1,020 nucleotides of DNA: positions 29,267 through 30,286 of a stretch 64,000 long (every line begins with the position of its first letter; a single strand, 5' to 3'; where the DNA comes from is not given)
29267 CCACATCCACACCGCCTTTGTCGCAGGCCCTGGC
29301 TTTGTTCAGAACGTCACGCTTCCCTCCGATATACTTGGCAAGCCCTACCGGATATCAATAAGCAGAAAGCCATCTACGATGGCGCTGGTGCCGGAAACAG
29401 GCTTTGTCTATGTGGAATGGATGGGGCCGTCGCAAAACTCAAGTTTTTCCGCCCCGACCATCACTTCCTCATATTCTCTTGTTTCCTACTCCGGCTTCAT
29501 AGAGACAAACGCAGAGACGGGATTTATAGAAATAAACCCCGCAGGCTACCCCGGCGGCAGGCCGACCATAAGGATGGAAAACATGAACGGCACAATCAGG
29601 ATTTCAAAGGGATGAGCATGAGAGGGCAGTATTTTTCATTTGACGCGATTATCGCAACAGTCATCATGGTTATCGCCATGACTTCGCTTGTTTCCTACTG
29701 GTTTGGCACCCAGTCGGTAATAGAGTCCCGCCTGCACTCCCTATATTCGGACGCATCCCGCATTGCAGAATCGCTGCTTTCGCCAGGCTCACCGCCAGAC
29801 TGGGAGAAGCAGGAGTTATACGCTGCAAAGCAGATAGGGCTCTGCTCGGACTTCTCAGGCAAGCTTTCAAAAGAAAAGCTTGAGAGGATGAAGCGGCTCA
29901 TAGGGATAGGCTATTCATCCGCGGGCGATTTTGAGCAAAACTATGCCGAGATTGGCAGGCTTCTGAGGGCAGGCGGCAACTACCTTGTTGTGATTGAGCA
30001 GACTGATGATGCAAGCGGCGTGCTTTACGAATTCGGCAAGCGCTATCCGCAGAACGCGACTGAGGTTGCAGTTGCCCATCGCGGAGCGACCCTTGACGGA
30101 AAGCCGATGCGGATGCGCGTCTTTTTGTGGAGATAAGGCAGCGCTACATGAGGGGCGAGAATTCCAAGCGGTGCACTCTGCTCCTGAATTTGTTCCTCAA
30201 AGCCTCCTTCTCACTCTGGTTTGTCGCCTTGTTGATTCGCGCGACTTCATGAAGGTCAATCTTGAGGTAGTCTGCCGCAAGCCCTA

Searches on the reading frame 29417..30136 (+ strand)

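Call 19: search_protein_families(library=pfam, proteins=[window:29417-30136:+], max_evalue=0.01)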
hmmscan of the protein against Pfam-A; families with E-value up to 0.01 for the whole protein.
window:29417-30136:+ (239 aa): 1 family
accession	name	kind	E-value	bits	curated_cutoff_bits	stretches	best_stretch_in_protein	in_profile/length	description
PF23958.1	DUF7287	-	0.0024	18.9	27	0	69-238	3-157/157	Family of unknown function (DUF7287)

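Call 42: search_protein_families(library=ncbifam, proteins=[window:29417-30136:+], max_evalue=0.1)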
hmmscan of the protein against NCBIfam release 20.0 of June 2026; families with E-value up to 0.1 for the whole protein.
window:29417-30136:+ (239 aa): 0 families
